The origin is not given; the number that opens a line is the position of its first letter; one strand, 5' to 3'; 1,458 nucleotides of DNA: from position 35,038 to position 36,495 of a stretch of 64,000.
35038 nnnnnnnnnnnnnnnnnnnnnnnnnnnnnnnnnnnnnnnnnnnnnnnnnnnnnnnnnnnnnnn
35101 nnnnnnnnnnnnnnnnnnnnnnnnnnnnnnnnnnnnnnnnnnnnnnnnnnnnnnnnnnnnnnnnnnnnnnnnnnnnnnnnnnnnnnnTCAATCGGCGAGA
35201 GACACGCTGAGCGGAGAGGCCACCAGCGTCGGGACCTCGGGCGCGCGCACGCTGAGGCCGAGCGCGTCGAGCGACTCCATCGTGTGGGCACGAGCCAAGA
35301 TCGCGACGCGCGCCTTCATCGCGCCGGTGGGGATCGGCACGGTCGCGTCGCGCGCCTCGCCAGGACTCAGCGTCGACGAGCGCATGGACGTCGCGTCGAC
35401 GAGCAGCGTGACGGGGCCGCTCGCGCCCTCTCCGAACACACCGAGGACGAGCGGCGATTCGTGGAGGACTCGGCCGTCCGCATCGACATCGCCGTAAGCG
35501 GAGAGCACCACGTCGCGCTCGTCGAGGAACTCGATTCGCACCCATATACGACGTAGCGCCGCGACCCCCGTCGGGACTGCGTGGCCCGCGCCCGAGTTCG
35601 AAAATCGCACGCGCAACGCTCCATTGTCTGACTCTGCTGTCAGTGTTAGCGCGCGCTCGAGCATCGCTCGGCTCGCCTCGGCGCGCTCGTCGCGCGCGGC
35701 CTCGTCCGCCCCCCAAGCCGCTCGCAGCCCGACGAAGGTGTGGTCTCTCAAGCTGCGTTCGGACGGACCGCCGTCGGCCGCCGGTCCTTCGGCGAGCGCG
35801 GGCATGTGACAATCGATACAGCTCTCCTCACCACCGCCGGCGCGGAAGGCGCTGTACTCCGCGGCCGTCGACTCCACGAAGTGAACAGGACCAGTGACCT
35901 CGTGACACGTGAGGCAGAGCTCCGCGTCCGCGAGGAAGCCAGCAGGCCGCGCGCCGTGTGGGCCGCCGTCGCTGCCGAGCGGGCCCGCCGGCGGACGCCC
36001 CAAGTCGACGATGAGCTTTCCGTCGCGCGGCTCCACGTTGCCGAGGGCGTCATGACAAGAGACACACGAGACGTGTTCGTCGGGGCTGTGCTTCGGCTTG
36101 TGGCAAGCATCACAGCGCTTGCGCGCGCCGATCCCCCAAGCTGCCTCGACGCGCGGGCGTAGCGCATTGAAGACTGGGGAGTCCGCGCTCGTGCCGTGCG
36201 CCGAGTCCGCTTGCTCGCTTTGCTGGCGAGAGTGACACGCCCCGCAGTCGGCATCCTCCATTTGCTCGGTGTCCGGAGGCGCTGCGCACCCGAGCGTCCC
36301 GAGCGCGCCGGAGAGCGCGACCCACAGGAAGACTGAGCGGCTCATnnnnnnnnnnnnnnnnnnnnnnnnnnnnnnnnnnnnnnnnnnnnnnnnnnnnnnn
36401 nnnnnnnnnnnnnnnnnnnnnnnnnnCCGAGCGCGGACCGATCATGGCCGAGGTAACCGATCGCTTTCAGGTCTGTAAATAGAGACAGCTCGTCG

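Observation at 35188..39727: Sigma-54 activator with a REC-like domain and a CxxC-x4-CxxC knuckle upstream of an operon of DUF4388-like protein, small outer-membrane beta-barrel and pentaheme cytochrome c lipoprotein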

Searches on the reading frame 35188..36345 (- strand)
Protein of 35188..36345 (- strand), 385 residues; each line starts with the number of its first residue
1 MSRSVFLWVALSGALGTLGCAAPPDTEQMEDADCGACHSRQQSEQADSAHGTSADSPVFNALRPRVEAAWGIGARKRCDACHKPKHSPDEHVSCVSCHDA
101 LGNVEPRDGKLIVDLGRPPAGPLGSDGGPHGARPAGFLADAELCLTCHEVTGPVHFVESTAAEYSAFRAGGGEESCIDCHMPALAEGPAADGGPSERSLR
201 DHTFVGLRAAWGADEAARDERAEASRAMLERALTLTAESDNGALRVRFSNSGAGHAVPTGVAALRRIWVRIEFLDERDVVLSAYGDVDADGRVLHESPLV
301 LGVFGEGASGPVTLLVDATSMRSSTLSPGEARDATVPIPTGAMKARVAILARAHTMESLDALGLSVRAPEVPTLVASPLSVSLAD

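Call 3: search_protein_families(library=pfam, proteins=[window:35188-36345:-], max_evalue=0.01)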
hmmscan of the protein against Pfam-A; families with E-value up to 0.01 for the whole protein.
window:35188-36345:- (385 aa): 6 families
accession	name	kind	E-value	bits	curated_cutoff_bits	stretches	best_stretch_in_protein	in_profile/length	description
PF09699.15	Paired_CXXCH_1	-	1e-05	25.6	20.6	0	129-149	15-37/41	Doubled CXXCH motif (Paired_CXXCH_1)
PF14522.11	Cytochrome_C7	-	7.7e-05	22.9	24.8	1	29-99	11-67/67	Cytochrome c7 and related cytochrome c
PF14537.11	Cytochrom_c3_2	-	0.00058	20.7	25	0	25-99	20-79/79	Cytochrome c3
PF22113.1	Mtrc-MtrF_II-IV_dom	-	0.0018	18.3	30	0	139-183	118-166/176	Outer membrane cytochrome MtrC/MtrF-like, domains II/IV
PF02085.21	Cytochrom_CIII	-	0.0024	18.6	22.9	0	141-182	46-84/101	Class III cytochrome C family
PF03264.19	Cytochrom_NNT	-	0.0095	16.1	24.1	1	140-183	35-75/174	NapC/NirT cytochrome c family, N-terminal region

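Call 4: search_protein_families(library=ncbifam, proteins=[window:35188-36345:-], max_evalue=0.01)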
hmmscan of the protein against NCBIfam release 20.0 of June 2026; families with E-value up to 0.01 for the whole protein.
window:35188-36345:- (385 aa): 2 families
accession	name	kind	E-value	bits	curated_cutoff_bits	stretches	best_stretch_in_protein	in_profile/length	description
NF040886.1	cyt_C_like_Sec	equivalog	2.1e-06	26.6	250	1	136-196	200-266/423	multiheme c-type cytochrome (seleno)protein ExtKL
TIGR03507.1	decahem_SO1788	subfamily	0.0019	16.7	209.3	1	88-183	573-663/672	OmcA/MtrC family decaheme c-type cytochrome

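Call 9: find_encoding_contigs(protein=window:35188-36345:-, flank=10000, max_places=6)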
Protein window:35188-36345:- (385 aa): no gene with exactly this product is on record in the collection.

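Call 11: find_homologous_proteins(query=window:35188-36345:-, max_evalue=0.001)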
Query window:35188-36345:- (385 aa): 21 proteins with E <= 0.001 among 8000 candidates.
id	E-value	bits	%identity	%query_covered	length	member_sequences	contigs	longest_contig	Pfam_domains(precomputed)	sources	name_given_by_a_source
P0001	2.2e-252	855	100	100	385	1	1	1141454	PF09699.16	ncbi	ncbi:MAG: hypothetical protein U0271_09435 [Polyangiaceae bacterium]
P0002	1.5e-149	516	64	95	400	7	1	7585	-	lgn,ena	-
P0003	2.7e-62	229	41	96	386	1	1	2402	PF14522.12,PF22113.2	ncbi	-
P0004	3.8e-60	222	41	95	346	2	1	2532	PF14522.12,PF22113.2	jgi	jgi:hypothetical protein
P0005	1.4e-58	217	42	89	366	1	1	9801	PF14522.12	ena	-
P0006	3.0e-57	213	40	91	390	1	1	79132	PF13435.12,PF14522.12,PF22113.2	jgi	jgi:hypothetical protein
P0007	2.1e-56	210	41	95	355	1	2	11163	PF09699.16,PF13435.12,PF02085.22,PF14522.12,PF22113.2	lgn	-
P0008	4.1e-55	206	41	92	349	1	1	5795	-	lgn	-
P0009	5.0e-53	199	40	92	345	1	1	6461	PF02085.22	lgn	-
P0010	3.6e-51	193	41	87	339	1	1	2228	-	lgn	-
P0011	3.7e-51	193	38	89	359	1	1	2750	PF13435.12,PF22113.2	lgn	-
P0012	8.0e-50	188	39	92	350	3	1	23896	PF14522.12,PF22113.2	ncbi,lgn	ncbi:MAG: multiheme c-type cytochrome [Myxococcota bacterium]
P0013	5.6e-49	185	39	88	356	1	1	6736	PF13435.12,PF14522.12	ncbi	-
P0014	1.4e-48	184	37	97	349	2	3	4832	PF14522.12,PF22113.2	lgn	-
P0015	3.2e-48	183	40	91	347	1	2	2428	PF14522.12,PF22113.2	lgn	-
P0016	6.8e-46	175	38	97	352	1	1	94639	PF14522.12,PF22113.2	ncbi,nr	ncbi:MAG: hypothetical protein JNJ54_01750 [Myxococcaceae bacterium]|nr:hypothetical protein [Myxoco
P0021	3.4e-25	107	34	74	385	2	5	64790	PF14522.12,PF22113.2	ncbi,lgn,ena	-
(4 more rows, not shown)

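Call 12: find_encoding_contigs(protein=P0002, flank=10000, max_places=3)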
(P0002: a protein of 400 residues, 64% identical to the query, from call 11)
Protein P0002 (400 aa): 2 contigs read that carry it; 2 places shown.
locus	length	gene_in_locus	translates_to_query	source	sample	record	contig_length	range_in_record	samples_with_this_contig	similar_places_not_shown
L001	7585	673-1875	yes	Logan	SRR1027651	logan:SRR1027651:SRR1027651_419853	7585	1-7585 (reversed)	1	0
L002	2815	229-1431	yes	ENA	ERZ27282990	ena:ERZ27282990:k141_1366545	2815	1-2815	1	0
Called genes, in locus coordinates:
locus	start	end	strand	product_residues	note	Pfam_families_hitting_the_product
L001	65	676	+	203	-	-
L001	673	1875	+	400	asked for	-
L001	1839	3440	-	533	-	PF07394:DUF1501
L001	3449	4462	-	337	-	-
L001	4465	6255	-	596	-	-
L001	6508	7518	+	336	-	PF00512:HisKA (weak), PF02518:HATPase_c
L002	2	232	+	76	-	?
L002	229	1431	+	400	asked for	-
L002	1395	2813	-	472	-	?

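Call 13: find_encoding_contigs(protein=P0006, flank=10000, max_places=3)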
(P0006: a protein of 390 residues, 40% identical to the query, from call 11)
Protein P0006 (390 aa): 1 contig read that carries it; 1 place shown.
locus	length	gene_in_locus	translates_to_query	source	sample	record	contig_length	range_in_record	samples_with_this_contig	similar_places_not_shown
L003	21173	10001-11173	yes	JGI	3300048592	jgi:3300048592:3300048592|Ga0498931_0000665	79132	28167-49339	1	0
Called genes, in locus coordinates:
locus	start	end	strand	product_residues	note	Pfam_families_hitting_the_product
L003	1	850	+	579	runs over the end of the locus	PF00149:Metallophos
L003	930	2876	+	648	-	-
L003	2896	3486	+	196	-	PF02698:DUF218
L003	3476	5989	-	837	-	PF08487:VIT, PF13757:VIT_2, PF00092:VWA, PF13519:VWA_2, PF13768:VWA_3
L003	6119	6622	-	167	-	PF12728:HTH_17 (faint), PF13411:MerR_1, PF00376:MerR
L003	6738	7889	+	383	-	PF05887:Trypan_PARP (faint)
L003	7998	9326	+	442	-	-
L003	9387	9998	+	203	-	-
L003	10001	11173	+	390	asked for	PF14522:Cytochrome_C7 (faint), PF22113:Mtrc-MtrF_II-IV_dom (faint), PF13435:Cytochrome_C554 (weak)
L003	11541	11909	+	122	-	-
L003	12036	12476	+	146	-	PF01220:DHquinase_II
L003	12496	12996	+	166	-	PF00364:Biotin_lipoyl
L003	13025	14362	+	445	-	PF00289:Biotin_carb_N, PF02222:ATP-grasp (weak), PF02786:CPSase_L_D2, PF07478:Dala_Dala_lig_C (weak), PF02785:Biotin_carb_C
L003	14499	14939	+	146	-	PF00572:Ribosomal_L13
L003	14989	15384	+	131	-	PF00380:Ribosomal_S9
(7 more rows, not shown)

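Call 14: find_encoding_contigs(protein=P0016, flank=10000, max_places=3)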
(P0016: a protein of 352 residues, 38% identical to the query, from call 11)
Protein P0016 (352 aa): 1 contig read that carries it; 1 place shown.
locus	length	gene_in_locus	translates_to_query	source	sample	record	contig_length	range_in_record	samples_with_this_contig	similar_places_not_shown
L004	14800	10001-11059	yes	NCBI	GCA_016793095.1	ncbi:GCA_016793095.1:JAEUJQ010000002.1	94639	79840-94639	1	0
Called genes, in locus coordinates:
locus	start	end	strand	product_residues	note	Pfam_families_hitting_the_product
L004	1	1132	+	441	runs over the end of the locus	PF00072:Response_reg, PF00158:Sigma54_activat, PF14532:Sigma54_activ_2, PF07728:AAA_5 (weak), PF25601:AAA_lid_14, PF02954:HTH_8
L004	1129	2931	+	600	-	PF02412:TSP_3 (faint), PF00691:OmpA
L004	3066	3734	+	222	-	PF00440:TetR_N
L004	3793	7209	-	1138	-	PF00580:UvrD-helicase, PF01443:Viral_helicase1 (faint), PF13245:AAA_19, PF13361:UvrD_C, PF13538:UvrD_C_2 (faint), PF12705:PDDEXK_1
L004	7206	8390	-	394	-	-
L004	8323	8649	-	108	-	-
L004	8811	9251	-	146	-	PF14376:Haem_bd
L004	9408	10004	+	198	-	-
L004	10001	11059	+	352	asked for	PF14522:Cytochrome_C7 (faint), PF22113:Mtrc-MtrF_II-IV_dom (faint)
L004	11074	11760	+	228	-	-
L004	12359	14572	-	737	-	PF13415:Beta-prop_FBX42, PF13854:Kelch_HCF (weak), PF24681:Kelch_KLHDC2_KLHL20_DRC7, PF24981:Beta-prop_ATRN-LZTR1, PF01344:Kelch_1 (faint), PF24981:Beta-prop_ATRN-LZTR1, PF24681:Kelch_KLHDC2_KLHL20_DRC7, PF13415:Beta-prop_FBX42, +4 more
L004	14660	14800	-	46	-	?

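Call 15: find_encoding_contigs(protein=P0012, flank=10000, max_places=2)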
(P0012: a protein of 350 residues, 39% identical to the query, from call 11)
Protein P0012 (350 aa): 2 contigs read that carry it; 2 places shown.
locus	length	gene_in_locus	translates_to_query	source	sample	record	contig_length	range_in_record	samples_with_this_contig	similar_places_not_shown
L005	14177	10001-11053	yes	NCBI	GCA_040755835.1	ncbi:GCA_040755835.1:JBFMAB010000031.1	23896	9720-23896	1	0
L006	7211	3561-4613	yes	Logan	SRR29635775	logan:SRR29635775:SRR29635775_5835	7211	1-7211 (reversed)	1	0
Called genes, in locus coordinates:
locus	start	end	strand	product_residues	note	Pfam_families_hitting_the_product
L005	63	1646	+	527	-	PF00070:Pyr_redox (faint), PF00890:FAD_binding_2 (weak), PF01266:DAO, PF01494:FAD_binding_3 (weak), PF01593:Amino_oxidase, PF07992:Pyr_redox_2 (weak), PF12831:FAD_oxidored (weak), PF13450:NAD_binding_8, +1 more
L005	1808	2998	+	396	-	PF02073:Peptidase_M29 (weak), PF26233:NicX (faint)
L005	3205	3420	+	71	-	PF09527:ATPase_gene1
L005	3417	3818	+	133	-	-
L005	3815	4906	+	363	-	PF00119:ATP-synt_A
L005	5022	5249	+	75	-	PF00137:ATP-synt_C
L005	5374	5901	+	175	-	PF00430:ATP-synt_B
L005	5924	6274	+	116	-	-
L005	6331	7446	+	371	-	PF01926:MMR_HSR1, PF02421:FeoB_N (weak), PF06071:YchF-GTPase_C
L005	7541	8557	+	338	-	PF07238:PilZ, PF00072:Response_reg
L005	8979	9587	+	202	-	-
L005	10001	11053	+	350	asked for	PF14522:Cytochrome_C7 (faint), PF22113:Mtrc-MtrF_II-IV_dom (faint)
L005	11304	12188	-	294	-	PF00753:Lactamase_B, PF12706:Lactamase_B_2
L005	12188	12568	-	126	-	PF16697:Yop-YscD_cpl, PF00498:FHA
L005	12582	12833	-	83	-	-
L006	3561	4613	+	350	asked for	PF14522:Cytochrome_C7 (faint), PF22113:Mtrc-MtrF_II-IV_dom (faint)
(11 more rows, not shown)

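Call 16: find_encoding_contigs(protein=P0021, flank=10000, max_places=3)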
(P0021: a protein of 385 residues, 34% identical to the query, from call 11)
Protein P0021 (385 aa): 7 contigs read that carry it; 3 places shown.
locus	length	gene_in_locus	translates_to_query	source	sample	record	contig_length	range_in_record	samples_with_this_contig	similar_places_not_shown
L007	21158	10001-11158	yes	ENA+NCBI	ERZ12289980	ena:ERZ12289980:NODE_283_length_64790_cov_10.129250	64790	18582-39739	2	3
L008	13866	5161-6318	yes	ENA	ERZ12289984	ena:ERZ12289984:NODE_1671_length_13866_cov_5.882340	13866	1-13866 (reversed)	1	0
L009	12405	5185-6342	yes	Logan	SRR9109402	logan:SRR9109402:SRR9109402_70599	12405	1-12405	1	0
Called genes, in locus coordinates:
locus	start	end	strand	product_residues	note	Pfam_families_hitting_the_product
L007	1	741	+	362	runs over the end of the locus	-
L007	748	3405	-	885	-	-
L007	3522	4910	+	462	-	PF00069:Pkinase, PF01636:APH (faint), PF07714:PK_Tyr_Ser-Thr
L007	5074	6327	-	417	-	PF13646:HEAT_2, PF02985:HEAT (faint)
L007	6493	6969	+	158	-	PF03918:CcmH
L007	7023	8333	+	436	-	PF02885:Glycos_trans_3N, PF00591:Glycos_transf_3, PF07831:PYNP_C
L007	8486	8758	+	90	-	-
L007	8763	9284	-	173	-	-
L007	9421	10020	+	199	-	-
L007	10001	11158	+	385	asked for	PF14522:Cytochrome_C7 (faint), PF22113:Mtrc-MtrF_II-IV_dom (faint)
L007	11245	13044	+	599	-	-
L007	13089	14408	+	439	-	PF04932:Wzy_C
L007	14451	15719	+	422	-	-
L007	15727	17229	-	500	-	-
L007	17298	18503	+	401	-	PF08797:HIRAN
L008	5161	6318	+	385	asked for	PF14522:Cytochrome_C7 (faint), PF22113:Mtrc-MtrF_II-IV_dom (faint)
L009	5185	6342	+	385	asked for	PF14522:Cytochrome_C7 (faint), PF22113:Mtrc-MtrF_II-IV_dom (faint)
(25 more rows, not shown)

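Call 17: find_encoding_contigs(protein=P0007, flank=10000, max_places=2)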
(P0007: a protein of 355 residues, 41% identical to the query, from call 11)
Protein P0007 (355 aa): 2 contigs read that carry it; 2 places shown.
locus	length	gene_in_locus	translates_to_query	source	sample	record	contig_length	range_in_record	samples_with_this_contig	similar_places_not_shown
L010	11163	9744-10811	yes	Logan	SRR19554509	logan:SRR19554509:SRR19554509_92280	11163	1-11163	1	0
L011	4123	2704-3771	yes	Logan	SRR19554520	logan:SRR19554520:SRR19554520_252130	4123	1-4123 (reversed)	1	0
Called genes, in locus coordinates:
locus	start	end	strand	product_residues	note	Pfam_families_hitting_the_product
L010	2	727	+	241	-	?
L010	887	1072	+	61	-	-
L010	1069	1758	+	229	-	-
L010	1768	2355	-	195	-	PF12680:SnoaL_2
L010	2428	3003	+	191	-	PF00440:TetR_N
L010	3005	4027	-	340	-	PF08100:Dimerisation, PF00891:Methyltransf_2, PF13489:Methyltransf_23 (weak), PF08241:Methyltransf_11 (weak), PF08242:Methyltransf_12, PF13649:Methyltransf_25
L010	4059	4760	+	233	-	PF02592:Vut_1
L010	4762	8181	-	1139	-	PF00580:UvrD-helicase, PF01443:Viral_helicase1 (faint), PF13245:AAA_19, PF13361:UvrD_C, PF13538:UvrD_C_2 (faint), PF12705:PDDEXK_1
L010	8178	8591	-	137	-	-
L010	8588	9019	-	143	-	PF14376:Haem_bd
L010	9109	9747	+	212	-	-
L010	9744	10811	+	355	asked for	PF02085:Cytochrom_CIII (faint), PF09699:Paired_CXXCH_1 (faint), PF14522:Cytochrome_C7 (faint), PF22113:Mtrc-MtrF_II-IV_dom (faint), PF13435:Cytochrome_C554 (weak)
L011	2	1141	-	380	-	?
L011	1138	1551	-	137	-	-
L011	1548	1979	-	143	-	PF14376:Haem_bd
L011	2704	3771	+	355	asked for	PF02085:Cytochrom_CIII (faint), PF09699:Paired_CXXCH_1 (faint), PF14522:Cytochrome_C7 (faint), PF22113:Mtrc-MtrF_II-IV_dom (faint), PF13435:Cytochrome_C554 (weak)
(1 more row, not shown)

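Call 18: find_encoding_contigs(protein=P0005, flank=10000, max_places=2)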
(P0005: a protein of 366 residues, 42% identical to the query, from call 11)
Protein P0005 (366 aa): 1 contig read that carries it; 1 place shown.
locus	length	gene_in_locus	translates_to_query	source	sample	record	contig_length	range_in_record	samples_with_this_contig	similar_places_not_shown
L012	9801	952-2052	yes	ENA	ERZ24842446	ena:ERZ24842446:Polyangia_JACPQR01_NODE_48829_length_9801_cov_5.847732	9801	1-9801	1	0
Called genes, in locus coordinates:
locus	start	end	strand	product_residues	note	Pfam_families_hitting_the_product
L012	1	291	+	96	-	?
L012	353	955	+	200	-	-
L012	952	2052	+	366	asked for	PF14522:Cytochrome_C7 (faint)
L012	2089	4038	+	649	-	-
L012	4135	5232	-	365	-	PF06925:MGDG_synth, PF13692:Glyco_trans_1_4, PF00534:Glycos_transf_1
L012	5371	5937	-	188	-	-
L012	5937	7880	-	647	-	PF00756:Esterase (faint), PF00326:Peptidase_S9 (weak)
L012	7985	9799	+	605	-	?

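Call 30: find_related_loci(query=A3, collection=genome_contigs, flank=6000)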
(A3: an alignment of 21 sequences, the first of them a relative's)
Query A3 (385 aa) in genome_contigs; peptide patterns used: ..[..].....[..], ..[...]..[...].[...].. (x = any residue, [..] = any of these).
71 stretches matched a pattern; 45 encode a relative of the query (tblastn E <= 1e-3); 45 distinct loci.
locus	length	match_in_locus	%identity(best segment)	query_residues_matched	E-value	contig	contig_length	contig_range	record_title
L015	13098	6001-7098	64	18-383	3e-152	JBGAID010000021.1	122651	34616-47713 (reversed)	MAG: Polyangiaceae bacterium isolate MAG_MBR_H125.7 MBRH125-7_opera_contig_796, whole genome shotgun sequence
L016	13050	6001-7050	41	6-375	9e-71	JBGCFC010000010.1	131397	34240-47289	MAG: Sandaracinaceae bacterium isolate SGMAG-31 contig10, whole genome shotgun sequence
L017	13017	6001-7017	42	34-381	5e-69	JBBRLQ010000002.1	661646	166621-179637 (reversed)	MAG: Polyangiales bacterium isolate La1_maxbin2.053 LA1C_X2.053_k141_3431007L_661646_cov_17.4590, whole genome shotgun s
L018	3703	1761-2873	43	7-381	2e-69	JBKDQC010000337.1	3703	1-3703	MAG: Deltaproteobacteria bacterium isolate samp_2153_concoct_538 samp_2153_1230029, whole genome shotgun sequence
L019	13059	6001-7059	41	32-383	7e-67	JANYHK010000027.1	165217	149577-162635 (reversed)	MAG: Myxococcales bacterium isolate GL140_1_metabinner_44 GL140_1_k141_1967242, whole genome shotgun sequence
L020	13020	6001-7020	40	19-383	8e-66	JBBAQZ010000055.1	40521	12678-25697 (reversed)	MAG: Myxococcaceae bacterium isolate EUL_206 ctg55-EUL_206, whole genome shotgun sequence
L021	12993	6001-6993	40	30-383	1e-64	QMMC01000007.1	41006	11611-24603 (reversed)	MAG: Deltaproteobacteria bacterium isolate B10_G4 B10_Guay4_scaffold_00239, whole genome shotgun sequence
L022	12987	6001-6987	41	30-362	1e-64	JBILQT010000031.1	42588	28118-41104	MAG: Sandaracinaceae bacterium isolate ME2018-06-07_3300034013_group8_bin51 Rohwer_bin1494_scaffold_418_c1, whole genome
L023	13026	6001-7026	40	32-381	1e-61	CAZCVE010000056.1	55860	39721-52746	MAG TPA_asm: uncultured Sandaracinaceae bacterium isolate SRP302895_co1_485 genome assembly, contig: NODE_996_length_558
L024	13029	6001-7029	39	18-373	2e-59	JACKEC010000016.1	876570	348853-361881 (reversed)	MAG: Sandaracinaceae bacterium isolate HK-STAS-MYXO-23 HK-STAS-MYXO-23_16, whole genome shotgun sequence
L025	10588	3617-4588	39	18-382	3e-59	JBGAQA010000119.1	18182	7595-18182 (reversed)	MAG: Sandaracinaceae bacterium isolate MAG_AAO_AS.33 AAOAS-33_NODE_119_length_18182_cov_8.033471, whole genome shotgun s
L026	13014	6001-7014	41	33-374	3e-58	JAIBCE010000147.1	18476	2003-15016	MAG: Sandaracinaceae bacterium isolate SSF7 NODE_59943_length_18476_cov_7.724181, whole genome shotgun sequence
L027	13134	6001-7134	38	1-380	1e-58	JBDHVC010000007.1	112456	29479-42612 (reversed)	MAG: Sandaracinaceae bacterium isolate AS-MESO-3CA.302 NODE_621_length_112456_cov_14.550040, whole genome shotgun sequen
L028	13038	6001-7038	39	15-383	8e-59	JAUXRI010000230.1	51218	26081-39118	MAG: Myxococcales bacterium isolate C12_maxbin.062_sub C12_k141_697507, whole genome shotgun sequence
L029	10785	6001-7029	39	11-383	2e-58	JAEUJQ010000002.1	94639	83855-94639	MAG: Myxococcaceae bacterium isolate new MAG-73 k141_2299538, whole genome shotgun sequence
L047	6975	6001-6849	41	1-273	2e-46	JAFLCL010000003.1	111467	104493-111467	MAG: Deltaproteobacteria bacterium isolate UWPOB_DELTA5 gnl_X_FKCMEJAL_3, whole genome shotgun sequence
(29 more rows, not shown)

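Call 39: predict_structure(alignment_id=A3)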
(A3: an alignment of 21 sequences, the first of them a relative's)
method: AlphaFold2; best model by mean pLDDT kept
length: 385 residues; sequences in the alignment: 21
mean_pLDDT: 78.7   pTM: 0.79
mean pLDDT of the five models: 78.7, 77.1, 75.3, 74.0, 70.7
residues with pLDDT >= 90: 144; 70-90: 138; 50-70: 52; < 50: 51
segments of 3 or more residues with pLDDT < 50: 19-24, 102-138, 190-196
pLDDT, mean of each block of 10 residues (from residue 1): 53 52 56 77 85 90 90 83 74 72 45 45 37 42 74 71 84 85 69 53 87 92 92 95 96 78 82 97 91 90 91 89 90 97 98 93 95 96 87
secondary structure, 60 per line:
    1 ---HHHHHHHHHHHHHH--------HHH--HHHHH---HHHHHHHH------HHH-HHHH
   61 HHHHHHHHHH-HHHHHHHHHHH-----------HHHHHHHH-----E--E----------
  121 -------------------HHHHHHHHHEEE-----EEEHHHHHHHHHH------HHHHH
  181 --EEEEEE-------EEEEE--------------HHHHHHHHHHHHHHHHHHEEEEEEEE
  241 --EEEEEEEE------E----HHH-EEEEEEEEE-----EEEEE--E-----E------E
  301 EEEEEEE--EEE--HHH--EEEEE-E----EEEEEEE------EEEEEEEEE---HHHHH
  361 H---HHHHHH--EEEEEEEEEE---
elements in order: H4-17 H31-35 H39-46 H57-70 H72-82 H94-101 H140-148 E149-151 E157-159 H160-169 H176-180 E183-188 E196-200 H215-232 E233-240 E243-250 E266-274 E280-284 E300-307 E310-312 E320-324 E331-337 E344-352 H356-361 H365-370 E373-382
